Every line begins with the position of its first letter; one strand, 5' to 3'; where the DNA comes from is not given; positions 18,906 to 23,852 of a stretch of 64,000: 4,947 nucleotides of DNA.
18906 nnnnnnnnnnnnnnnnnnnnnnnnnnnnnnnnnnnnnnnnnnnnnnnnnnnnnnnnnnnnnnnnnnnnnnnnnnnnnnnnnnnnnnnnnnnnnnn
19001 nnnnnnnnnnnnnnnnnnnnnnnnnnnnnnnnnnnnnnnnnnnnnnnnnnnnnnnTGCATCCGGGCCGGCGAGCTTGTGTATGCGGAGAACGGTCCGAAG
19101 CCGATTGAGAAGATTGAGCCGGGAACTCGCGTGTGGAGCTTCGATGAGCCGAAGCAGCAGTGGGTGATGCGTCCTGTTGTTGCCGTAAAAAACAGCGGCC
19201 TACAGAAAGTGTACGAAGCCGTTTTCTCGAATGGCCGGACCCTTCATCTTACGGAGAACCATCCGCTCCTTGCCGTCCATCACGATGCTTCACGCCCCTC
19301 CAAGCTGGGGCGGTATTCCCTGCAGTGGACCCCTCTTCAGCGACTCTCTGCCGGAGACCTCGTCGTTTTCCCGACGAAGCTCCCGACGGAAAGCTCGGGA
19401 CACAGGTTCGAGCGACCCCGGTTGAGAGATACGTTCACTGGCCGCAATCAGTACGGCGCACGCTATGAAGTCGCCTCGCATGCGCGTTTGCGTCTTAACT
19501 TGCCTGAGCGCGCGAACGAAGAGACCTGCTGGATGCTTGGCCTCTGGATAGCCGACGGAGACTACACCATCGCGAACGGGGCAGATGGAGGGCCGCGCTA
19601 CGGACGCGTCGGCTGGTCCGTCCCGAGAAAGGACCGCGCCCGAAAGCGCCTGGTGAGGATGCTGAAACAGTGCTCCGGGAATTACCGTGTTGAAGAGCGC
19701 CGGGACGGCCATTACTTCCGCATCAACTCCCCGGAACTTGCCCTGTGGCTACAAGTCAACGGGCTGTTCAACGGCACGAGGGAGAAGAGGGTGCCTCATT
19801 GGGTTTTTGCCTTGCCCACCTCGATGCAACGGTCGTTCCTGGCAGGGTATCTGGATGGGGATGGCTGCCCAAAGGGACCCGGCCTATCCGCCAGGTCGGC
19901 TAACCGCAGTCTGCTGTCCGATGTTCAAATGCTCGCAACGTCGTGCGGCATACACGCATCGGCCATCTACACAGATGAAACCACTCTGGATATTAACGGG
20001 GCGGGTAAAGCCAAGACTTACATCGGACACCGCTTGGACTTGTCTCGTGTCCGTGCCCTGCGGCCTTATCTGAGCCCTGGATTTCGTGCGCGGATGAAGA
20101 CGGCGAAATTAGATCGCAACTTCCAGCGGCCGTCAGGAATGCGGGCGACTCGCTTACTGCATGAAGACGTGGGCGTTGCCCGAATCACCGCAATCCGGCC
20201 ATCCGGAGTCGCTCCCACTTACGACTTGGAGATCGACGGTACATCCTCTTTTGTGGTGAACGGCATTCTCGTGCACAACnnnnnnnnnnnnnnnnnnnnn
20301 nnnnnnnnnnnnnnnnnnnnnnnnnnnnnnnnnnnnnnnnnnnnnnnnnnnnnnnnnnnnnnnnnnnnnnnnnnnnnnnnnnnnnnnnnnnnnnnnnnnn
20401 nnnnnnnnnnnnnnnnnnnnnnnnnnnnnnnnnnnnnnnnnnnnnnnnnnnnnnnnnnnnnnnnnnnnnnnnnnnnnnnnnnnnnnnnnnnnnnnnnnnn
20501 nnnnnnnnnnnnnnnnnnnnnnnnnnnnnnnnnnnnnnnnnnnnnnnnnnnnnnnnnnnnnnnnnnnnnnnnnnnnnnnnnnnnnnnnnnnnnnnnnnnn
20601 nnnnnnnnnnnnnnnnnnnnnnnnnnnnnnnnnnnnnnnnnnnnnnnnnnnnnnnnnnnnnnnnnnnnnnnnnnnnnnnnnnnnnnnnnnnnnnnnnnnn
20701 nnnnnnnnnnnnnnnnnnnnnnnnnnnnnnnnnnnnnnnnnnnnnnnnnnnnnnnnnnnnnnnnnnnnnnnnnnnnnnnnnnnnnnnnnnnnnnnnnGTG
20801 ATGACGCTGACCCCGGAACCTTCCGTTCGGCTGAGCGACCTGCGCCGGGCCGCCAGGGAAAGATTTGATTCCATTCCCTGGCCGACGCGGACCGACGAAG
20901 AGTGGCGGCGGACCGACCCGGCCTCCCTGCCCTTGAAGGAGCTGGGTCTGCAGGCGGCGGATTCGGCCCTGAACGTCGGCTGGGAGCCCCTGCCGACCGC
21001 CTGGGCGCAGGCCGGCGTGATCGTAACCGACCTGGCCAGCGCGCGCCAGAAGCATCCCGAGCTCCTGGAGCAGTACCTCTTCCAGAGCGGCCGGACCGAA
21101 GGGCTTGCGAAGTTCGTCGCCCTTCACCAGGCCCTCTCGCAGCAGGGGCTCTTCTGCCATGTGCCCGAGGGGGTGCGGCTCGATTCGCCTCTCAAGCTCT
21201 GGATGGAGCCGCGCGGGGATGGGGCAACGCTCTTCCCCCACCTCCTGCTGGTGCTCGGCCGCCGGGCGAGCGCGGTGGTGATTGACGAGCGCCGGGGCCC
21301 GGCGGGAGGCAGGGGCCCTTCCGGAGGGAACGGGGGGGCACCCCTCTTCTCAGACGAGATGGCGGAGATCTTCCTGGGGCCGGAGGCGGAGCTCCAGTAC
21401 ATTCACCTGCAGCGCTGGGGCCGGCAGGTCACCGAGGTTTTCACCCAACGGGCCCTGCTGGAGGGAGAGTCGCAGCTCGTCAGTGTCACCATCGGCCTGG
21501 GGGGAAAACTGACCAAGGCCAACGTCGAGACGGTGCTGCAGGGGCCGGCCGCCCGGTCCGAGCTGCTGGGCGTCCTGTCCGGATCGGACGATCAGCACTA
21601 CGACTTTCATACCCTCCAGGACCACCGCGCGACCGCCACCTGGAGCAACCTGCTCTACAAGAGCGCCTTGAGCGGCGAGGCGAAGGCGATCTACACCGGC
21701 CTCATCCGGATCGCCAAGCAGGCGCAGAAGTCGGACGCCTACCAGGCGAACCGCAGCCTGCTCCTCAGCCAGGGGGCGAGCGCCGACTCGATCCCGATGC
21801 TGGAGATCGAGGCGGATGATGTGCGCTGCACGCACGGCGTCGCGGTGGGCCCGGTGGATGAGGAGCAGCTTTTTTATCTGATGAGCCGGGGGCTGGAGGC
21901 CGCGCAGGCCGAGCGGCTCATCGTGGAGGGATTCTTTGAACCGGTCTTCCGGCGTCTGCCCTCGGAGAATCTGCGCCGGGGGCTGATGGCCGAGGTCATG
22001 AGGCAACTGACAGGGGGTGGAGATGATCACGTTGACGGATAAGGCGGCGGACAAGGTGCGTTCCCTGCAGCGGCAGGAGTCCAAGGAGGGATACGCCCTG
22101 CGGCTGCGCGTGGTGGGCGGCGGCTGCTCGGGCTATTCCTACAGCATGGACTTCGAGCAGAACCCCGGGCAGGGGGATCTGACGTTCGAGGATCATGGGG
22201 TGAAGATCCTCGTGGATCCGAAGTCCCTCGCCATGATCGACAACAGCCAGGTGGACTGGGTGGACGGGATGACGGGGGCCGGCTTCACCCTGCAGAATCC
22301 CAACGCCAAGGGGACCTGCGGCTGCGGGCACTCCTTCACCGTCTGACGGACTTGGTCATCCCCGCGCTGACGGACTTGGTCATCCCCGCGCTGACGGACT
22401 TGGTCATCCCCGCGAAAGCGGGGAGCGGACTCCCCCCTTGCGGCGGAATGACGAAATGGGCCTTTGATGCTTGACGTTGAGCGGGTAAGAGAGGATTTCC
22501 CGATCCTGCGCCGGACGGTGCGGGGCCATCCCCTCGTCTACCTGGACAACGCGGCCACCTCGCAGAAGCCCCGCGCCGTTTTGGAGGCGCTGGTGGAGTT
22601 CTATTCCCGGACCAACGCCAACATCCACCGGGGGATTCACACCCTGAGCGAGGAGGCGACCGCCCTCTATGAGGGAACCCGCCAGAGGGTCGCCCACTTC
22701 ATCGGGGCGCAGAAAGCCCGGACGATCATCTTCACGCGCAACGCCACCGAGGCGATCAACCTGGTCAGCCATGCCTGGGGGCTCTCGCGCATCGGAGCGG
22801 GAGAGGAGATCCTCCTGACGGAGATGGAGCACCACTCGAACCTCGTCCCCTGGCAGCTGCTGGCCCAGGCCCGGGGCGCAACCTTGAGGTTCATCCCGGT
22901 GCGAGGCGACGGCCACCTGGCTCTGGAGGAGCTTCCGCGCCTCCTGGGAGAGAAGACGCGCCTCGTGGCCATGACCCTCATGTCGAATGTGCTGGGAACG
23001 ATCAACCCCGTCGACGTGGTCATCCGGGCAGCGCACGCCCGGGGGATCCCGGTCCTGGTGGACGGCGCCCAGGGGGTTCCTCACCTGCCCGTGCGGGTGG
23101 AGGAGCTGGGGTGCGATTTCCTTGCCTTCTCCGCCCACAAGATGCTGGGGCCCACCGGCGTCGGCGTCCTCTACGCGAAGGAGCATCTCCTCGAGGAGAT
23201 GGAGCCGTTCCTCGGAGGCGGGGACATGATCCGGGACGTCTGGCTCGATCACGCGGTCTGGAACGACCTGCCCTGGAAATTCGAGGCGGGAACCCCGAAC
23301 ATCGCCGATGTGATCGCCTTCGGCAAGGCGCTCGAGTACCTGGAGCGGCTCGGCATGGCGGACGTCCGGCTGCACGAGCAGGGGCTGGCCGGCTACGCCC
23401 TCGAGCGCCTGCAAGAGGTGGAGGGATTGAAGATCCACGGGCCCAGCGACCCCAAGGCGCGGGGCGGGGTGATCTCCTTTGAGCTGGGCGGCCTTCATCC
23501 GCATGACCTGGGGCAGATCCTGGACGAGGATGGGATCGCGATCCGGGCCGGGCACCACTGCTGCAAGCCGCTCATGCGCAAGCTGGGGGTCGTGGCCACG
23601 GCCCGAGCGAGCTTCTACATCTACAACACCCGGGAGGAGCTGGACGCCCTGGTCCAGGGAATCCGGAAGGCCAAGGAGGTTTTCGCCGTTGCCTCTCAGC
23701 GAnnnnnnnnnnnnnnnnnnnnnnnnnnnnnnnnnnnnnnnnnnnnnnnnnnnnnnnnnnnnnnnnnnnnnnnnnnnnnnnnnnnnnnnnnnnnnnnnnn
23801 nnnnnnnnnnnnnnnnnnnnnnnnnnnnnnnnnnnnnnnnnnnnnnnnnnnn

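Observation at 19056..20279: SufB interrupted by a 408-aa intein carrying a two-motif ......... homing endonuclease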

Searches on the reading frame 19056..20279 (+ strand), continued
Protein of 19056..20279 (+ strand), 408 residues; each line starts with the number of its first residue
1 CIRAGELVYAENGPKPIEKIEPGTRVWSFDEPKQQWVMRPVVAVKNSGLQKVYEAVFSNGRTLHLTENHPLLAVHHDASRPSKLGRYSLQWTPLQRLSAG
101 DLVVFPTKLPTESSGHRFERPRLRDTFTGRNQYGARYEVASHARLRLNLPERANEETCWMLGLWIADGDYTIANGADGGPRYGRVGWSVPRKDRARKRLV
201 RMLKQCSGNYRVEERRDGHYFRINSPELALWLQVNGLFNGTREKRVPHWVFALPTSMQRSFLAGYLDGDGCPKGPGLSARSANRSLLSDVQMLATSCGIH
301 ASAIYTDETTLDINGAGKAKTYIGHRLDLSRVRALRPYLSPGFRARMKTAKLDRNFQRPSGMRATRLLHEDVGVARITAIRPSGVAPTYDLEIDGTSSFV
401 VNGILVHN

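Call 37: list_cluster_members(proteins=[P0023, P0027, P0022, P0025, P0028, P0020, P0046, P0061, P0032, P0029])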
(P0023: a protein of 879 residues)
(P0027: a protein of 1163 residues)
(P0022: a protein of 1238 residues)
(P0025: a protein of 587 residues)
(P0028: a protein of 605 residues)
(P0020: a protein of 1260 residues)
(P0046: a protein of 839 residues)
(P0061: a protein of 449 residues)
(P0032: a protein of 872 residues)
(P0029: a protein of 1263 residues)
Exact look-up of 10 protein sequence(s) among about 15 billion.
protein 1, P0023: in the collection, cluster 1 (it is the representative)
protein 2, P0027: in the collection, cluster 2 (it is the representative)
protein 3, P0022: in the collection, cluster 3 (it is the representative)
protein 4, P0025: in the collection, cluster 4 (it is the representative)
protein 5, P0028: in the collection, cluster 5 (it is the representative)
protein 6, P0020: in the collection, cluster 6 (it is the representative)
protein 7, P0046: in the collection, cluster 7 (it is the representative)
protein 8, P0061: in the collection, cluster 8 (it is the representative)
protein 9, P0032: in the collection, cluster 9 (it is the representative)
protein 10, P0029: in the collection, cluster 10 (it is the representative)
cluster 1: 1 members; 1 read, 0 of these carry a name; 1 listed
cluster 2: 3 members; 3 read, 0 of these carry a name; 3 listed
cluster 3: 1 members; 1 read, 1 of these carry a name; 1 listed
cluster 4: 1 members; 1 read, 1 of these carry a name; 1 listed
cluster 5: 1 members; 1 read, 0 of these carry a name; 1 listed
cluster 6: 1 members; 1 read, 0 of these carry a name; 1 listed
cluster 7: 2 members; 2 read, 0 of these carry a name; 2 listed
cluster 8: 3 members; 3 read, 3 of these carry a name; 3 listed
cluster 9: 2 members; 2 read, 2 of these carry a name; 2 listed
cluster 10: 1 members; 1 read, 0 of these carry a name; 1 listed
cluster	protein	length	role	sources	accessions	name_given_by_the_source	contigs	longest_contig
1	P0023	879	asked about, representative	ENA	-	-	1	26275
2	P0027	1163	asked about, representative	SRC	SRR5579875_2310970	-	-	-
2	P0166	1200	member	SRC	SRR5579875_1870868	-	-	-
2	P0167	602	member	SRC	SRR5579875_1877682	-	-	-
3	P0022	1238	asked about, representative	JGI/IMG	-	Fe-S cluster assembly protein SufB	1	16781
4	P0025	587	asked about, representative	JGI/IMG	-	Fe-S cluster assembly scaffold protein SufB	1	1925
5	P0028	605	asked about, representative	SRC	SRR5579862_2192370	-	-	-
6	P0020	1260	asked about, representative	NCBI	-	-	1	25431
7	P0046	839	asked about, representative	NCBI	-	-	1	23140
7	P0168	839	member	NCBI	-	-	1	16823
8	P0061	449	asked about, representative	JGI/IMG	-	hypothetical protein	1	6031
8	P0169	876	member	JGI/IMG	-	Fe-S cluster assembly scaffold protein SufB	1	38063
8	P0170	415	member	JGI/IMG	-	hypothetical protein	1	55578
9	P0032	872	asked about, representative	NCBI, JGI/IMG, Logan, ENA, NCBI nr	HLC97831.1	MAG TPA: Fe-S cluster assembly protein SufB [Candidatus Nanoarchaeia archaeon] | Fe-S cluster assembly protein SufB [Candidatus Nanoarchaeia archaeon]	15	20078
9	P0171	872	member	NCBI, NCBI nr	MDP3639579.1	MAG: Fe-S cluster assembly protein SufB [Nanoarchaeota archaeon] | Fe-S cluster assembly protein SufB [Nanoarchaeota archaeon]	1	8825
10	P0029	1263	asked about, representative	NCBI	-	-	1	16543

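Call 53: find_homologous_proteins(query=A2, max_evalue=1e-20)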
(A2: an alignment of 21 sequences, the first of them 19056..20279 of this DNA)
Query A2 (21 sequences) (408 aa, profile of the alignment): 31 proteins with E <= 1e-20 among 8000 candidates.
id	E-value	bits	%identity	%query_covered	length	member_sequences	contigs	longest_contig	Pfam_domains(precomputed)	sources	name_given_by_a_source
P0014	5.2e-159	548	35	100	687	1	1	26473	PF07591.16,PF01458.24,PF14528.12,PF14890.12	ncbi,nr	ncbi:SufD family Fe-S cluster assembly protein [Candidatus Woesearchaeota archaeon]|nr:SufD family F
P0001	2.4e-157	542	59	98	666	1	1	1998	PF05204.20,PF01458.24,PF14528.12,PF01079.26,PF14890.12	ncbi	ncbi:MAG: LAGLIDADG family homing endonuclease, partial [Armatimonadota bacterium]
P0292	3.1e-128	447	31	97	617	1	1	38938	PF05204.20,PF01458.24,PF14528.12,PF14890.12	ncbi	-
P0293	2.5e-127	444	28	100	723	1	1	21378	PF01458.24,PF14528.12,PF14890.12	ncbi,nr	ncbi:SufD family Fe-S cluster assembly protein [Candidatus Woesearchaeota archaeon]|nr:SufD family F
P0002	1.8e-122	428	57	88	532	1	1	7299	PF01458.24,PF14528.12,PF14890.12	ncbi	-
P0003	5.0e-116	406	58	82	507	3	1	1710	PF01458.24,PF14528.12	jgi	jgi:hypothetical protein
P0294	6.6e-108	380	30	77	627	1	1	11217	PF01458.24,PF19295.6,PF14528.12,PF14890.12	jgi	-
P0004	4.4e-98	347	59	70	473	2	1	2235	PF01458.24,PF14528.12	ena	-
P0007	3.5e-89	318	54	65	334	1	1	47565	PF14528.12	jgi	jgi:hypothetical protein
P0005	2.1e-87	312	58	64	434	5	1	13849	PF01458.24,PF14528.12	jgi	jgi:hypothetical protein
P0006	2.6e-87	312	57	64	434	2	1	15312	PF01458.24,PF14528.12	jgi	jgi:hypothetical protein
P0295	2.6e-83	299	30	100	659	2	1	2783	PF05204.20,PF01458.24,PF19295.6,PF14528.12,PF14890.12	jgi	jgi:Fe-S cluster assembly protein SufB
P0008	6.2e-83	297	66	35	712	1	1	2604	PF01458.24,PF14528.12,PF14890.12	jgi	jgi:intein/homing endonuclease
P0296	1.7e-78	283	31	96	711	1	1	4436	PF01458.24,PF19295.6,PF14528.12,PF14890.12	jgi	jgi:FeS assembly protein SufB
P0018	5.0e-78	281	38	62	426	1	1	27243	PF01458.24,PF14528.12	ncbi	ncbi:MAG: SufD family Fe-S cluster assembly protein [Acidimicrobiia bacterium]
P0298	3.0e-74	269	65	35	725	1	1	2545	PF01458.24,PF19295.6,PF14890.12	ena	-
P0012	5.7e-74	268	66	35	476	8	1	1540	PF01458.24,PF14890.12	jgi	jgi:Fe-S cluster assembly scaffold protein SufB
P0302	2.1e-72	263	65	35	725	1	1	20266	PF01458.24,PF19295.6,PF14890.12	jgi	jgi:Fe-S cluster assembly scaffold protein SufB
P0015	1.5e-54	204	66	29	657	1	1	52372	PF01458.24,PF19295.6,PF14890.12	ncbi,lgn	-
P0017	8.1e-54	201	55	37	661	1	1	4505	PF01458.24,PF19295.6,PF01079.26,PF14890.12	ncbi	-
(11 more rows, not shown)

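Call 68: list_cluster_members(proteins=[P0249, P0254, P0236, P0268, P0046, P0019, P0021, P0024, P0045, P0052])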
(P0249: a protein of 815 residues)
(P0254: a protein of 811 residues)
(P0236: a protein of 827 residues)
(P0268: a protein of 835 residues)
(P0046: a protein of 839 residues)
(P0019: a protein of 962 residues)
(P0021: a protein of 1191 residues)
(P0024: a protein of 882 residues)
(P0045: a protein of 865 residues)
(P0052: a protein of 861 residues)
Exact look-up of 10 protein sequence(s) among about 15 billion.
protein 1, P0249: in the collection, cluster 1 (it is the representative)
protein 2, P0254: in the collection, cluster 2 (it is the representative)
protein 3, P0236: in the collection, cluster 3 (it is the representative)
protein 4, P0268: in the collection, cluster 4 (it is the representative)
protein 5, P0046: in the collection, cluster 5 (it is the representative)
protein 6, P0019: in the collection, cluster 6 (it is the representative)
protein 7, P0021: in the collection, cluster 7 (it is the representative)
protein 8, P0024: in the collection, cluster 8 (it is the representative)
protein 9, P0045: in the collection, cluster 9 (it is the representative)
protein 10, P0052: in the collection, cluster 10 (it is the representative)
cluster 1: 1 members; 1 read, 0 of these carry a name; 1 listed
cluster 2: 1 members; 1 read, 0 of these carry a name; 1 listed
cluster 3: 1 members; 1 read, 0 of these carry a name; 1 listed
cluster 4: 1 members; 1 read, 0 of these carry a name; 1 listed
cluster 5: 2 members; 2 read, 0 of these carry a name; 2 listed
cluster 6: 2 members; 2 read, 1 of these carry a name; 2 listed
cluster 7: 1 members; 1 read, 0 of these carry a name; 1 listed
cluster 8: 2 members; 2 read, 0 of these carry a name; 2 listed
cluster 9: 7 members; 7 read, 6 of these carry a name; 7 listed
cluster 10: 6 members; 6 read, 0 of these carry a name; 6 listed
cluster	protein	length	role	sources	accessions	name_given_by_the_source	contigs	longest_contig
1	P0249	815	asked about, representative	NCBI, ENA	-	-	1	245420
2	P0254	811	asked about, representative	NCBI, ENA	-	-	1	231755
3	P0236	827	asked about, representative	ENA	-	-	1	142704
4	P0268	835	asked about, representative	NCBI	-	-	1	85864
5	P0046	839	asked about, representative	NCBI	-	-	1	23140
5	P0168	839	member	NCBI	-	-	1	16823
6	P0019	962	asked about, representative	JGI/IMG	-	-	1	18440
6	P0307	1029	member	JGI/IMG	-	Fe-S cluster assembly scaffold protein SufB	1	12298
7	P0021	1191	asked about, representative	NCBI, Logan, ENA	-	-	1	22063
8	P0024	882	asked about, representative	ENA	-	-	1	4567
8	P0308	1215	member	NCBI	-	-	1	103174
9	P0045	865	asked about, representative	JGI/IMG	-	Fe-S cluster assembly protein SufB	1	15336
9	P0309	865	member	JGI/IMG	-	Fe-S cluster assembly protein SufB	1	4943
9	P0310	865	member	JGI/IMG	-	FeS assembly protein SufB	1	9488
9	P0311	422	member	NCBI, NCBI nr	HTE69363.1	MAG TPA: Fe-S cluster assembly protein SufB, partial [Actinomycetes bacterium] | Fe-S cluster assembly protein SufB [Actinomycetes bacterium]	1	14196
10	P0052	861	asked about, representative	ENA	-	-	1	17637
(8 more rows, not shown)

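Call 73: search_dna_similar(query=window:19056-20279:+, collection=phages, mode=protein, max_rows=8, max_evalue=0.001)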
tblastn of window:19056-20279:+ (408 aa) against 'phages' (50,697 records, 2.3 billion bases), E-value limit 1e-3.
Records with a match: 8; places in all: 8; records where one place covers at least 80% of the query: 5.
Best place of each record, by identity: <60% 8.
By first word of the organism name: Corynebacterium 2; Staphylococcus 2; Eggerthella 1; Gordonia 1; uncultured 1; Vibrio 1.
By host as written in the record: - 2; Eggerthella lenta DSM 2243 1; Corynebacterium glutamicum 1; Staphylococcus ureilyticus ATCC49330 1; Staphylococcus sp. 1; Gordonia terrae 3612 1; Vibrio parahaemolyticus 1.1997 1.
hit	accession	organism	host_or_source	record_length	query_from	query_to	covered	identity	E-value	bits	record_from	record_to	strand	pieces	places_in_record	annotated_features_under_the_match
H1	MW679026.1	Eggerthella phage LE2-3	Eggerthella lenta DSM 2243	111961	1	408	100%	23.4%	5e-8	61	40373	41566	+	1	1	portal protein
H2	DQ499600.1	Corynebacterium phage P1201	-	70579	6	408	99%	22.0%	2e-6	56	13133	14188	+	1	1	putative large terminase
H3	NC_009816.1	Corynebacterium phage P1201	Corynebacterium glutamicum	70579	6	408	99%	22.0%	2e-6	56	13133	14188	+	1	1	terminase large subunit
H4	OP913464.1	Staphylococcus virus vB_SurM-PSU6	Staphylococcus ureilyticus ATCC49330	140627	1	408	100%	21.5%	3e-8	62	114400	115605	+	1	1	DNA polymerase I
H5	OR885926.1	Staphylococcus phage 184DA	Staphylococcus sp.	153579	1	408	100%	21.4%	3e-8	62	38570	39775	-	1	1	DNA polymerase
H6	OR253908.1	Gordonia phage BearBQ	Gordonia terrae 3612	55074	1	270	66%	28.0%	2e-13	79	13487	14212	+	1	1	17: tape measure protein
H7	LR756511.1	uncultured phage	metagenomic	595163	138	276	34%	32.4%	1e-7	60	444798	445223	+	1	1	record has no annotation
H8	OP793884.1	Vibrio phage vB_VpaM_R16F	Vibrio parahaemolyticus 1.1997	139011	147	271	31%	30.7%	2e-5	53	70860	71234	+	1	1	homing endonuclease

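Call 74: search_dna_similar(query=window:19056-20279:+, collection=plasmids, mode=protein, max_rows=8, max_evalue=0.001)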
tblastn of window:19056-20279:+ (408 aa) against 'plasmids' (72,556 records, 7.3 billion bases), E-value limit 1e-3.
Records with a match: 7; places in all: 8; records where one place covers at least 80% of the query: 3.
Best place of each record, by identity: <60% 7.
By first word of the organism name: Escherichia 3; Leptospira 3; Nocardia 1.
By predicted mobility (MOB-suite, as given by PLSDB): non-mobilizable 7.
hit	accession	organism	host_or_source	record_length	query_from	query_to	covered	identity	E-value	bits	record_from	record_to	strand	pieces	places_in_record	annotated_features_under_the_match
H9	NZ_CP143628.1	Escherichia coli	swine,Fece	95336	7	408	99%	25.1%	2e-6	58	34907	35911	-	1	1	Dam family site-specific DNA-(adenine-N6)-methyltransferase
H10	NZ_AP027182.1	Escherichia coli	Homo sapiens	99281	7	408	99%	24.8%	2e-7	61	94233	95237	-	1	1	Dam family site-specific DNA-(adenine-N6)-methyltransferase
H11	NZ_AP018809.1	Escherichia coli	Bos taurus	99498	7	408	99%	24.8%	2e-7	61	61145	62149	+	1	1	Dam family site-specific DNA-(adenine-N6)-methyltransferase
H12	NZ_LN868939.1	Nocardia farcinica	not known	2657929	5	110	26%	33.0%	2e-4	52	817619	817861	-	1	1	none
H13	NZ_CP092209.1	Leptospira weilii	Homo sapiens,blood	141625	1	108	26%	29.6%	2e-4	51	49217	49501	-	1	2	Hint domain-containing protein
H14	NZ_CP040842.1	Leptospira weilii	Canis lupus familiaris,urine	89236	1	71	17%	36.6%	7e-4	50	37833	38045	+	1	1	polymorphic toxin-type HINT domain-containing protein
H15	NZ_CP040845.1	Leptospira weilii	Canis lupus familiaris,urine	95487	1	71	17%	36.6%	7e-4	50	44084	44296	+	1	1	polymorphic toxin-type HINT domain-containing protein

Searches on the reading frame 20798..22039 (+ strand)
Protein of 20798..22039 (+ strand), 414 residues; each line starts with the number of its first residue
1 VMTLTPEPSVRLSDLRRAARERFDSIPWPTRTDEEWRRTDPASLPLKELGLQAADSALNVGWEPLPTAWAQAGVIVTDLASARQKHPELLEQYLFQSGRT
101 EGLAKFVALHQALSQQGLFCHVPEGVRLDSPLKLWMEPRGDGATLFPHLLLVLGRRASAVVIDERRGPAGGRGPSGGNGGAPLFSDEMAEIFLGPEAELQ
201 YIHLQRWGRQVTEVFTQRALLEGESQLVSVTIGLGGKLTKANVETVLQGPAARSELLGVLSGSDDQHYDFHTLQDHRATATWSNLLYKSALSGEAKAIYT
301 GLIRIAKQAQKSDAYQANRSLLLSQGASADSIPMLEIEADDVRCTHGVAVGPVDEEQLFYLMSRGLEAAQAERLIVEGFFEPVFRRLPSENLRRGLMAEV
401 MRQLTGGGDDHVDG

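Call 30: search_protein_families(library=pfam, proteins=[window:20798-22039:+], max_evalue=0.00001)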
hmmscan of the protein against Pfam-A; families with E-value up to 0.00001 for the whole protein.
window:20798-22039:+ (414 aa): 2 families
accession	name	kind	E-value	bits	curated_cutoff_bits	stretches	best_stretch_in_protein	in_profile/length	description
PF01458.23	SUFBD_core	-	1.7e-71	240.8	27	1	141-379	6-232/232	SUF system FeS cluster assembly, SufBD core domain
PF19295.5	SufBD_N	-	6.6e-13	49.1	23.5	1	71-134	110-172/172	SufBD protein N-terminal region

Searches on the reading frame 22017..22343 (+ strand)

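Call 30: search_protein_families(library=pfam, proteins=[window:22017-22343:+], max_evalue=0.00001)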
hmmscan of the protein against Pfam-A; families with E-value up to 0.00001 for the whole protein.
window:22017-22343:+ (109 aa): 1 family
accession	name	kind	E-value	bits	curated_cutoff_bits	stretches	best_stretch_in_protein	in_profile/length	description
PF01521.26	Fe-S_biosyn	-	3.2e-22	79.3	26.3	1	4-104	3-109/110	Iron-sulphur cluster biosynthesis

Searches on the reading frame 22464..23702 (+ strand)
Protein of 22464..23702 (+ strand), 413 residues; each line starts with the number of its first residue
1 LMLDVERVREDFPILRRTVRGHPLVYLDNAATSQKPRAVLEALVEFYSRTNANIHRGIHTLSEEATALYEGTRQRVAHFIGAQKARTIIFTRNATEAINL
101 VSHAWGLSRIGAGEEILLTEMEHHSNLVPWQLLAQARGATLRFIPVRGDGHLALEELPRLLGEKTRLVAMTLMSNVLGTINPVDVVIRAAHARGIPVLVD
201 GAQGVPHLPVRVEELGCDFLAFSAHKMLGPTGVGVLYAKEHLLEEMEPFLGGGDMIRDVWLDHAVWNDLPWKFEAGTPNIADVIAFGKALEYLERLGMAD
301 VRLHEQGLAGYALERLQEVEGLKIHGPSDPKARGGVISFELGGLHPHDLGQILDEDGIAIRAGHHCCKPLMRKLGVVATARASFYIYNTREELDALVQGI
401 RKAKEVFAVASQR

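Call 30: search_protein_families(library=pfam, proteins=[window:22464-23702:+], max_evalue=0.00001)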
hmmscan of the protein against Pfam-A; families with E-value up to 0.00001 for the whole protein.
window:22464-23702:+ (413 aa): 1 family
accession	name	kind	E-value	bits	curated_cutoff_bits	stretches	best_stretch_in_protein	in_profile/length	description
PF00266.25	Aminotran_5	-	2.4e-149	497.8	21.5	1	25-396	1-371/371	Aminotransferase class-V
